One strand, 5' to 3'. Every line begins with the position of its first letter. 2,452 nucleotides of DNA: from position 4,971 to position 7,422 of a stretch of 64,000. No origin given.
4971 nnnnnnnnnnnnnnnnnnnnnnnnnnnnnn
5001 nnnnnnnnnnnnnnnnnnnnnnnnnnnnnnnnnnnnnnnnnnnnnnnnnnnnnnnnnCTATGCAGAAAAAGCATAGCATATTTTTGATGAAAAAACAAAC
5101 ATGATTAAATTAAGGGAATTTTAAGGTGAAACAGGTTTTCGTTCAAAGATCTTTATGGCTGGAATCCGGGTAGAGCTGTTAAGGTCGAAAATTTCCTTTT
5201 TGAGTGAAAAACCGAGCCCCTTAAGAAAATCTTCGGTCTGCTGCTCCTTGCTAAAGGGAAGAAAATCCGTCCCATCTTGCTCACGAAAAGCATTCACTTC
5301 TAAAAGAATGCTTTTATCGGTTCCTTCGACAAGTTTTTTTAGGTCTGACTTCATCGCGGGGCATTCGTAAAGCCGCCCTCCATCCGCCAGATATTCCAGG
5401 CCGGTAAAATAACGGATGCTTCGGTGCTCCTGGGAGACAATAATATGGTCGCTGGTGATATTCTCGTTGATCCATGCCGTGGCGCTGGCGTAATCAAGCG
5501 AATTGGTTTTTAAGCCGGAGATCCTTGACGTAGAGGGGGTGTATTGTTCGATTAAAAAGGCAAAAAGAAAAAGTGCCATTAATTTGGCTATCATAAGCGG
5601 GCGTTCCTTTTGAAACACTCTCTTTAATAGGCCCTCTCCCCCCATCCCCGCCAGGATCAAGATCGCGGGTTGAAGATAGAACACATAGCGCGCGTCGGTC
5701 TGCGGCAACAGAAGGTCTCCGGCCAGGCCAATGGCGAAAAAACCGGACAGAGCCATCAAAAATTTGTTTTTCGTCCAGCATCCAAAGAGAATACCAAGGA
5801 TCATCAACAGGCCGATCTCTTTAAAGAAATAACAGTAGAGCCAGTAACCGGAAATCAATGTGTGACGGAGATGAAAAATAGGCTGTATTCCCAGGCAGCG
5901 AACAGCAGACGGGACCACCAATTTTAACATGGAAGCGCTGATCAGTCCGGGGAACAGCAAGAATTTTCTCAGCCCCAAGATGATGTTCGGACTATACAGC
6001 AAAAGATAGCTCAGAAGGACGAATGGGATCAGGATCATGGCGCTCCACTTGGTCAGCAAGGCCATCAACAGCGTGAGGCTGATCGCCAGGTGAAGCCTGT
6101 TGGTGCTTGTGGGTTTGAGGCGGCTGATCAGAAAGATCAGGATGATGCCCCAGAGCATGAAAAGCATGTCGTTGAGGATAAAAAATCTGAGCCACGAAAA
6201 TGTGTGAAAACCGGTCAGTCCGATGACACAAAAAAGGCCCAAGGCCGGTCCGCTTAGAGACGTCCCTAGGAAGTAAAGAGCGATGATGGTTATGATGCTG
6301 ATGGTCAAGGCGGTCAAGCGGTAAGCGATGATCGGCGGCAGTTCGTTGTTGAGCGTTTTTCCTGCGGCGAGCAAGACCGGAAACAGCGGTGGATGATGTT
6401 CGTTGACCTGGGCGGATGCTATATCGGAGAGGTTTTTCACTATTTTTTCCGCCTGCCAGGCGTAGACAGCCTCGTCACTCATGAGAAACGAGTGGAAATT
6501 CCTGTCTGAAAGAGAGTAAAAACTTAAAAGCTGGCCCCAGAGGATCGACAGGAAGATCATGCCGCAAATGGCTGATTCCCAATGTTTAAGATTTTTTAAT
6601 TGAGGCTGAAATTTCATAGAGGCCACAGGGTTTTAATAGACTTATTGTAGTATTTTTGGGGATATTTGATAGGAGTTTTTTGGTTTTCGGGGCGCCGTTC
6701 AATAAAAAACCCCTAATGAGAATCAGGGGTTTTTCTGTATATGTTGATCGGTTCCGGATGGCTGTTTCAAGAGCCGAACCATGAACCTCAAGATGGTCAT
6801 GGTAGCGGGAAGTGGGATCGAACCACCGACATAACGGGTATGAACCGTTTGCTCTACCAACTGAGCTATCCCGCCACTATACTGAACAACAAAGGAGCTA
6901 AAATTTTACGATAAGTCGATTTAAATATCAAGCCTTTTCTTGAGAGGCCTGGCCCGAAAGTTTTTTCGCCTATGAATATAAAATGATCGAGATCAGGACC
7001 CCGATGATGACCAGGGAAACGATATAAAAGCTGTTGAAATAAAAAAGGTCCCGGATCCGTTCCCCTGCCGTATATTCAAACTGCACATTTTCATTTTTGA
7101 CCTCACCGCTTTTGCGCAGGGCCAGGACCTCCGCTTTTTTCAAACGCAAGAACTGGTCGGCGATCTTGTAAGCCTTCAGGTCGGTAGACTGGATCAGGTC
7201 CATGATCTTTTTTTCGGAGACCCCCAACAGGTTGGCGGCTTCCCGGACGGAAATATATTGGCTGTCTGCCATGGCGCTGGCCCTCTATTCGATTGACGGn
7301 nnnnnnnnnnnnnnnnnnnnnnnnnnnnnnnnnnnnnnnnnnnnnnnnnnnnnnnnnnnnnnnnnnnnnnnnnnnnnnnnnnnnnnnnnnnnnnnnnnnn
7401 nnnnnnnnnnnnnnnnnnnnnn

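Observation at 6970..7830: Bactofilin fused to an excisionase-type HTH, followed by a membrane-anchored small HTH protein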

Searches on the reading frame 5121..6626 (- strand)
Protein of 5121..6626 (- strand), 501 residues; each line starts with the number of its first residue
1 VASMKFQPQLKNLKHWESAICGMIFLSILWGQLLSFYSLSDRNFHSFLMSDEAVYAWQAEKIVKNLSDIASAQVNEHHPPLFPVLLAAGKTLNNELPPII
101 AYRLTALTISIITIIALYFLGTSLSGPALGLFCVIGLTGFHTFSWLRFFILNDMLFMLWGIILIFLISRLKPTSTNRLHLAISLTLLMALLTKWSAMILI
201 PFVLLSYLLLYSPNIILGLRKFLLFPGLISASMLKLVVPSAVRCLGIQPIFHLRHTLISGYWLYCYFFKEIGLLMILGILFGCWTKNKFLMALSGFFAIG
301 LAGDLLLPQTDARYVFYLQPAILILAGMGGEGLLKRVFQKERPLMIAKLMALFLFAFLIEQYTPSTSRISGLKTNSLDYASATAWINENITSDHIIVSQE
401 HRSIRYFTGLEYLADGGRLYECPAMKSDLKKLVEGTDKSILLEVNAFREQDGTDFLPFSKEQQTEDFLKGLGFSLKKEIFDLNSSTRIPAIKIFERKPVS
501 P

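Call 3: search_protein_families(library=pfam, proteins=[window:5121-6626:-], max_evalue=0.1)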
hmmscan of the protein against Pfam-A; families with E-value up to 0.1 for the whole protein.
window:5121-6626:- (501 aa): 1 family
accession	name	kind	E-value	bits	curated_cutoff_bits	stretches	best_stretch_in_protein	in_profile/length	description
PF13231.12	PMT_2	-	0.00062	20.4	26.1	1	77-211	1-132/160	Dolichyl-phosphate-mannose-protein mannosyltransferase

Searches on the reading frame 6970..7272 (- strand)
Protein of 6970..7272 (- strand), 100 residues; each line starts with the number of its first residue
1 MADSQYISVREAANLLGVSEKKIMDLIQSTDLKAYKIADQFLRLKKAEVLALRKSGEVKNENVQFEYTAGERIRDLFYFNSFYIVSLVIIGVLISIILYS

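Call 3: search_protein_families(library=pfam, proteins=[window:6970-7272:-], max_evalue=0.1)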
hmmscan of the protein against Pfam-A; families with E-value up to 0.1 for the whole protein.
window:6970-7272:- (100 aa): 6 families
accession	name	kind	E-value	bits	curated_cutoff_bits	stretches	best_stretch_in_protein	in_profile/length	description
PF12728.13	HTH_17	-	3.9e-08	33.9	27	1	6-53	1-47/51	Helix-turn-helix domain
PF22083.2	I-HmuI_NUMOD-like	-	0.0088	16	27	1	5-26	11-32/46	DNA endonuclease I-HmuI-like, NUMOD-like domain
PF07453.19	NUMOD1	-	0.014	16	22.8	1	6-23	16-33/37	NUMOD1 domain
PF21531.3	Rv2175c_wHTH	-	0.014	15.8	27.1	1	2-35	11-44/57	DNA-binding protein Rv2175c, wHTH domain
PF13518.12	HTH_28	-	0.063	13.8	25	0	2-28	9-34/52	Helix-turn-helix domain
PF08280.17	HTH_Mga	-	0.07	13.6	23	0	4-28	17-41/59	M protein trans-acting positive regulator (MGA) HTH domain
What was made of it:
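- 6970..7272 (-): ORF B: tail-anchored wHTH membrane protein, 100 aa (stop codon at 6970-6972). HTH_17 scores 33.9 bits (call 3).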

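Call 4: search_protein_families(library=ncbifam, proteins=[window:6970-7272:-], max_evalue=0.1)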
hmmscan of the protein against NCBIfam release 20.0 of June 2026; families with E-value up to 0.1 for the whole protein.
window:6970-7272:- (100 aa): 3 families
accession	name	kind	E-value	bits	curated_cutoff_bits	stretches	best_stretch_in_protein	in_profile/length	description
TIGR01764.1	excise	domain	5.4e-08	33.1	28.8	1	6-51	1-45/49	excisionase family DNA-binding protein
NF040990.2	MamR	equivalog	6.4e-06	26.4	100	1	8-42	45-79/91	magnetosome protein MamR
NF047737.1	antiphage_MADS1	equivalog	0.0011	19.1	80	1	6-49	3-45/49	methylation-associated defense system helix-turn-helix domain-containing protein MAD1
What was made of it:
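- On HTH_17 / excisionase-family winged helix (PF12728, TIGR01764): For B the scores are 33.9 and 33.1 (calls 3, 4).
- Checked: ORF B is 6970..7272 (-), 100 aa. HTH_17 covers residues 6-53 (33.9 bits) and TIGR01764 scores 33.1 (calls 3, 4).
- Pfam and NCBIfam hits are above their cut-offs (calls 3, 4). Both domains are bona fide HTH_17 / excisionase-type winged helices (calls 3, 4).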

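Call 11: find_homologous_proteins(query=window:6970-7272:-)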
Query window:6970-7272:- (100 aa): 186 proteins with E <= 0.001 among 186 candidates; the best 120 are listed.
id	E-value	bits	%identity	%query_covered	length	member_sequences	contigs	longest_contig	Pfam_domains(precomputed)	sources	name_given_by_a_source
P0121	3.9e-54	198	100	100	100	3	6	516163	PF12728.14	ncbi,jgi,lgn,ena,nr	ncbi:MAG TPA: helix-turn-helix domain-containing protein [Candidatus Omnitrophota bacterium]|nr:heli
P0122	7.5e-41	156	77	100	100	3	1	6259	PF12728.14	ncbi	-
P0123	7.3e-40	153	75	100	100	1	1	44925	PF12728.14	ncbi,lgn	-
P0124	6.8e-36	140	69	99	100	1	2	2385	PF12728.14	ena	-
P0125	7.8e-35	136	69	97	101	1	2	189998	PF12728.14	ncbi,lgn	-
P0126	4.1e-34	134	66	100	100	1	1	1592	PF12728.14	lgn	-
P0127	8.0e-34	133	64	98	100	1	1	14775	PF12728.14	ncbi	ncbi:MAG: helix-turn-helix domain-containing protein [Candidatus Omnitrophota bacterium]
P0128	1.9e-33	132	66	97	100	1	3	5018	PF12728.14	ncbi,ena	-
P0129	2.3e-33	132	65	98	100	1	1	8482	PF12728.14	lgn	-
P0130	6.7e-33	130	60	99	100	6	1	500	PF12728.14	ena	-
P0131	7.2e-33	130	62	99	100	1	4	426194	PF12728.14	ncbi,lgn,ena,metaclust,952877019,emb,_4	metaclust:\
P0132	8.7e-33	130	64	97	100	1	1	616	PF12728.14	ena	-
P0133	1.2e-32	130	62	98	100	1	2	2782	PF12728.14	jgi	jgi:excisionase family DNA binding protein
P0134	1.3e-32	129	62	98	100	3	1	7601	PF12728.14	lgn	-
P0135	4.0e-32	128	68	81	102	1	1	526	PF12728.14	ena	-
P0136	4.6e-32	128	66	98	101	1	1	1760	PF12728.14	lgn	-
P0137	5.3e-32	127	63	98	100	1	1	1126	PF12728.14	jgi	jgi:excisionase family DNA binding protein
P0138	7.1e-32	127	64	100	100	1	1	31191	PF12728.14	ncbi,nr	ncbi:MAG: helix-turn-helix domain-containing protein [Candidatus Omnitrophica bacterium]|nr:helix-tu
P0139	7.4e-32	127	61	98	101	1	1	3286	PF12728.14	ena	-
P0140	8.0e-32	127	60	98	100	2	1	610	PF12728.14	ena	-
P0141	1.1e-31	126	69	83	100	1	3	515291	PF12728.14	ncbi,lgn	-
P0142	1.2e-31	126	62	98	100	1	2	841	PF12728.14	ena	-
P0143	1.5e-31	126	64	97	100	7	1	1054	PF12728.14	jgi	jgi:excisionase family DNA binding protein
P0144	1.7e-31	126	59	100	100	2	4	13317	PF12728.14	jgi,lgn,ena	-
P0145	2.0e-31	126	63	96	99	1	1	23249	PF12728.14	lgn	-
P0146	2.7e-31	125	62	100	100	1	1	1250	PF12728.14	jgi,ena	-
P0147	3.2e-31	125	59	97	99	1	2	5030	PF12728.14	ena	-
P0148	3.6e-31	125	65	83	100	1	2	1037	PF12728.14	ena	-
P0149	4.0e-31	125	63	96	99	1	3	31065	PF12728.14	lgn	-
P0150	4.1e-31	125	64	97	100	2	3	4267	PF12728.14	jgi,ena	-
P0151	4.1e-31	125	63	97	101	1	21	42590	PF12728.14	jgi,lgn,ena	jgi:excisionase family DNA binding protein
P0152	4.3e-31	125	60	97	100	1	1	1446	PF12728.14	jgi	jgi:excisionase family DNA binding protein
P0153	5.2e-31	124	62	97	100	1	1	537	PF12728.14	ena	-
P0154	5.4e-31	124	61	97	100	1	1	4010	PF12728.14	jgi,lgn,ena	-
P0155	5.5e-31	124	62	86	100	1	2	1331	PF12728.14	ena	-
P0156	5.6e-31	124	62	97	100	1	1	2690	PF12728.14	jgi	jgi:excisionase family DNA binding protein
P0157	5.9e-31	124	61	97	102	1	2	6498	PF12728.14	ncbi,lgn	-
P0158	6.0e-31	124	61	97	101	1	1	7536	PF12728.14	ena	-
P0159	7.1e-31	124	59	100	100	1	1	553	PF12728.14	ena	-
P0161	8.3e-31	124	66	94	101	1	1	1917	PF12728.14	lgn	-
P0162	9.3e-31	123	63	97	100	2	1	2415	PF12728.14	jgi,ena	-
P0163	9.4e-31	123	62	100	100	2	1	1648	PF12728.14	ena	-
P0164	1.2e-30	123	62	85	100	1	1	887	PF12728.14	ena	-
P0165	1.2e-30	123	64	95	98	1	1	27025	PF12728.14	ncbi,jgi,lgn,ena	jgi:excisionase family DNA binding protein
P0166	1.4e-30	123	62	97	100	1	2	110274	PF12728.14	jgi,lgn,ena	-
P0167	1.6e-30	123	56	98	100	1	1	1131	PF12728.14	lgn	-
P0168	2.0e-30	122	59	99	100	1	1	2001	PF12728.14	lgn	-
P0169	3.2e-30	122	60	97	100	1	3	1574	PF12728.14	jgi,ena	-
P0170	3.3e-30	122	62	97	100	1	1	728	PF12728.14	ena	-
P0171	3.3e-30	122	61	99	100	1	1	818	PF12728.14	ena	-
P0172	3.6e-30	122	59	99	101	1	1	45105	PF12728.14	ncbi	-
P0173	3.8e-30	122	64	86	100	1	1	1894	PF12728.14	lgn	-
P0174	4.2e-30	121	65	80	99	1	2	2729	PF12728.14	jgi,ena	-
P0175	4.4e-30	121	62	97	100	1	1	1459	PF12728.14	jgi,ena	-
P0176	4.6e-30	121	60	99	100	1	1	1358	PF12728.14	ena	-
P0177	4.6e-30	121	59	97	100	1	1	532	PF12728.14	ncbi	-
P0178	5.0e-30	121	61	96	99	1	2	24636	PF12728.14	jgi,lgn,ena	-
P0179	6.7e-30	121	62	98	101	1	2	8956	PF12728.14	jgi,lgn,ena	-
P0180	7.1e-30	121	62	97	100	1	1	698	PF12728.14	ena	-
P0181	7.2e-30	121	57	98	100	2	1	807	PF12728.14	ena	-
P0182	8.3e-30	120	61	95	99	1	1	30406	PF12728.14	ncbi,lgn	-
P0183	8.4e-30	120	59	100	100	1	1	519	PF12728.14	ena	-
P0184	8.8e-30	120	64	96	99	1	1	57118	PF12728.14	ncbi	-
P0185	1.1e-29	120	60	97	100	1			PF12728.14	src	-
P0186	1.1e-29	120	64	86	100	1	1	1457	PF12728.14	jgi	-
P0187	1.2e-29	120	65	83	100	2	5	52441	PF12728.14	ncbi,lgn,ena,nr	ncbi:MAG: helix-turn-helix domain-containing protein [Candidatus Omnitrophica bacterium]|nr:helix-tu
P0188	1.2e-29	120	59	97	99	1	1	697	PF12728.14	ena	-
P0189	1.2e-29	120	60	100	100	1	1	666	PF12728.14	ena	-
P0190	1.2e-29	120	59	97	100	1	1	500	PF12728.14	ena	-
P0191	1.3e-29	120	61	97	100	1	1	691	PF12728.14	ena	-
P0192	1.5e-29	120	65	83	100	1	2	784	PF12728.14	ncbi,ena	-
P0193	1.6e-29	120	62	98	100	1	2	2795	PF12728.14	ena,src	-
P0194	1.9e-29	119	60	97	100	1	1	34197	PF12728.14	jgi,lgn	-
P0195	2.0e-29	119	60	99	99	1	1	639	PF12728.14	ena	-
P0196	2.0e-29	119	61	98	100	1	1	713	PF12728.14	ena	-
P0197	2.1e-29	119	58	98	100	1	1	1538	PF12728.14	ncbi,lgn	-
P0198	2.3e-29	119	60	99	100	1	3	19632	PF12728.14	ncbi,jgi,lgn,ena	-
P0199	2.3e-29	119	63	100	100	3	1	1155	PF12728.14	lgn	-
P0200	2.5e-29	119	58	100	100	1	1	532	PF12728.14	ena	-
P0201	2.6e-29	119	60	97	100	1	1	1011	PF12728.14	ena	-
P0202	2.8e-29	119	60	95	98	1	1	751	PF12728.14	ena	-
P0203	3.6e-29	118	60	96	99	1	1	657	PF12728.14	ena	-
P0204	3.6e-29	118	58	99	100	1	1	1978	PF12728.14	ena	-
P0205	3.7e-29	118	57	100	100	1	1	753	PF12728.14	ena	-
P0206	3.8e-29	118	58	97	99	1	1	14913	PF12728.14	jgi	jgi:excisionase family DNA binding protein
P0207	4.2e-29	118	58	100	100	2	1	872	PF12728.14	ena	-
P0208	4.3e-29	118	64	80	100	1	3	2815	PF12728.14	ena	-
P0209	4.7e-29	118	58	97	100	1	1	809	PF12728.14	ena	-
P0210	7.5e-29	117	59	99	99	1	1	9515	PF12728.14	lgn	-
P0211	8.9e-29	117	63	99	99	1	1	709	PF12728.14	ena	-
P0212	1.2e-28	117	61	100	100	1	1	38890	PF12728.14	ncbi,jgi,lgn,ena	-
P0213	1.6e-28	116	57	97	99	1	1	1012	PF12728.14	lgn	-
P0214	1.7e-28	116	62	99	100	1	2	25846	PF12728.14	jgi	-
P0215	1.7e-28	116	61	97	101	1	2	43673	PF12728.14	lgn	-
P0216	1.9e-28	116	58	97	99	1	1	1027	PF12728.14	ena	-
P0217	1.9e-28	116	56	96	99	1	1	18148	PF12728.14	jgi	jgi:excisionase family DNA binding protein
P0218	2.1e-28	116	56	97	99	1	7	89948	PF12728.14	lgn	-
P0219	2.4e-28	116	59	97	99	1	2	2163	PF12728.14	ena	-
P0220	2.4e-28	116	56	97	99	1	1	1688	PF12728.14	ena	-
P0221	2.7e-28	116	63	82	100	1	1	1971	PF12728.14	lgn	-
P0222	2.8e-28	116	56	98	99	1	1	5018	PF12728.14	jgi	jgi:excisionase family DNA binding protein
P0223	2.9e-28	116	59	97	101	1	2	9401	PF12728.14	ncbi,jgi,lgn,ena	-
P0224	3.2e-28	115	66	80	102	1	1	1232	PF12728.14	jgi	jgi:excisionase family DNA binding protein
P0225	4.0e-28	115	59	100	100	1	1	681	PF12728.14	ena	-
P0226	4.5e-28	115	58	99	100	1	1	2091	PF12728.14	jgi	jgi:excisionase family DNA binding protein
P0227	5.0e-28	115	63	99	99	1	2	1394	PF12728.14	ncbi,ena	-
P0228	5.4e-28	115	58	95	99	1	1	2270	PF12728.14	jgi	jgi:excisionase family DNA binding protein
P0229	5.7e-28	115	63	86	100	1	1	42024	PF12728.14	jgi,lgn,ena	-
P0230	6.2e-28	114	59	100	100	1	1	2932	PF12728.14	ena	-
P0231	6.2e-28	114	62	84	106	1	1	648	PF12728.14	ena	-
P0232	6.4e-28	114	62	98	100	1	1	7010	PF12728.14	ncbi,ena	-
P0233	8.1e-28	114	62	86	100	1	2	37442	PF12728.14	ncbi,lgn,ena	-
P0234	8.8e-28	114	61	99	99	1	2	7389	PF12728.14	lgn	-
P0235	9.3e-28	114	65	83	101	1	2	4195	PF12728.14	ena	-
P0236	9.4e-28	114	57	100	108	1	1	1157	PF12728.14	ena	-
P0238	1.2e-27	114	58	97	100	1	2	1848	PF12728.14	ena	-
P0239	1.3e-27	113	65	83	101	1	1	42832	PF12728.14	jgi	jgi:excisionase family DNA binding protein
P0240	1.3e-27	113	55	99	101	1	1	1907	PF12728.14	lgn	-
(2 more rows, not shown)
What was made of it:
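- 6970..7272 (-): There are 186 homologues, and the 120 listed are about 100 aa long (98-108 aa) (call 11).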

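Call 35: predict_structure(alignment_id=A4)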
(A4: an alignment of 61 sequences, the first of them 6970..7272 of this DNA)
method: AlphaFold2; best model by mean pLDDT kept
length: 100 residues; sequences in the alignment: 61
mean_pLDDT: 74.4   pTM: 0.44
mean pLDDT of the five models: 74.4, 72.5, 72.2, 69.1, 68.2
residues with pLDDT >= 90: 19; 70-90: 49; 50-70: 29; < 50: 3
segments of 3 or more residues with pLDDT < 50: 1-3
pLDDT, mean of each block of 10 residues (from residue 1): 65 76 74 62 72 64 61 82 94 94
secondary structure, 60 per line:
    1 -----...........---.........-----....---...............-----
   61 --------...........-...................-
elements in order: E6-8 H9-16 H20-28 E34-37 E41-45 H46-55 H69-79 H81-99
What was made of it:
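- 7108..7260 (-): Winged helix of B (residues 5-55), mildly basic. AF2 topology is in call 35.
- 6973..7032 (-): C-terminal transmembrane tail anchor of B (residues 81-100). AF2 models a helix at 81-99 with pLDDT 94 (call 35).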

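Call 70: search_protein_families(library=padloc, proteins=[window:6970-7272:-], max_evalue=0.01)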
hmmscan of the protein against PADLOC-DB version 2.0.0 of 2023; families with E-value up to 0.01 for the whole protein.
window:6970-7272:- (100 aa): 2 families
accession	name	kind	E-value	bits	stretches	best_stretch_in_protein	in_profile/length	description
PDLC04133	mad1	-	0.00047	18.4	1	3-53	2-51/60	mads_1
PDLC03348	MTase_II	-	0.0087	12.6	1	4-54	8-58/727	Type II methyltransferase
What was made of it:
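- Both proteins score as 'excisionase family' (TIGR01764, call 4) and give weak hits to the defence-system HTH MAD1 (calls 4, 70).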

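Call 74: fold_search(model_id=the predicted structure, library=pdb)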
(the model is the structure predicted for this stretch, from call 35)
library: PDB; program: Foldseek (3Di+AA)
matches with E <= 10: 882; with E <= 0.001: 0
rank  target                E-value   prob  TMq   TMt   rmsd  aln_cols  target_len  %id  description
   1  4j2n_A                2.3e-03  1.00  0.45  0.81   0.9        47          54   32  Crystal Structure of mycobacteriophage Pukovnik Xis (released 2013-10-23)
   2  4j2n_C                4.1e-03  1.00  0.45  0.77   1.0        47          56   32  Crystal Structure of mycobacteriophage Pukovnik Xis (released 2013-10-23)
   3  6ama_B                8.9e-03  1.00  0.46  0.80   1.2        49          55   22  Structure of S. coelicolor/S. venezuelae BldC-smeA-ssfA complex to 3.09 Angstrom (released 2018-03-28)
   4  5i44_B                1.1e-02  1.00  0.45  0.63   8.4        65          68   18  Structure of RacA-DNA complex; P21 form (released 2016-05-04)
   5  6ama_P                1.2e-02  1.00  0.46  0.79   1.2        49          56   22  Structure of S. coelicolor/S. venezuelae BldC-smeA-ssfA complex to 3.09 Angstrom (released 2018-03-28)
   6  6ama_Y                1.6e-02  1.00  0.46  0.78   1.1        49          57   22  Structure of S. coelicolor/S. venezuelae BldC-smeA-ssfA complex to 3.09 Angstrom (released 2018-03-28)
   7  6amk_A                2.4e-02  1.00  0.46  0.84   1.3        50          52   22  Structure of Streptomyces venezuelae BldC-whiI opt complex (released 2018-03-28)
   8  5i44_K                2.4e-02  1.00  0.44  0.63   6.9        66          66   17  Structure of RacA-DNA complex; P21 form (released 2016-05-04)
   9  6ama_A                2.9e-02  1.00  0.46  0.82   1.1        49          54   22  Structure of S. coelicolor/S. venezuelae BldC-smeA-ssfA complex to 3.09 Angstrom (released 2018-03-28)
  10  6ama_H                3.3e-02  1.00  0.46  0.81   1.1        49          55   22  Structure of S. coelicolor/S. venezuelae BldC-smeA-ssfA complex to 3.09 Angstrom (released 2018-03-28)
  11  6amk_B                3.3e-02  1.00  0.47  0.87   1.2        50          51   22  Structure of Streptomyces venezuelae BldC-whiI opt complex (released 2018-03-28)
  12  3ucs_A                3.3e-02  0.99  0.48  0.49  14.7        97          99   11  Crystal structure of the complex between CBPA J-domain and CBPM (released 2013-07-03)
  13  5i44_I                3.5e-02  1.00  0.44  0.64   6.8        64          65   16  Structure of RacA-DNA complex; P21 form (released 2016-05-04)
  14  5i44_A                4.0e-02  1.00  0.45  0.64   2.4        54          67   18  Structure of RacA-DNA complex; P21 form (released 2016-05-04)
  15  3ucs_B                4.9e-02  0.99  0.48  0.48  14.7        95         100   12  Crystal structure of the complex between CBPA J-domain and CBPM (released 2013-07-03)
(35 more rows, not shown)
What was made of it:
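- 7108..7260 (-): Foldseek matches Pukovnik Xis (rmsd 0.9 A, 32% identity), BldC and RacA (call 74).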
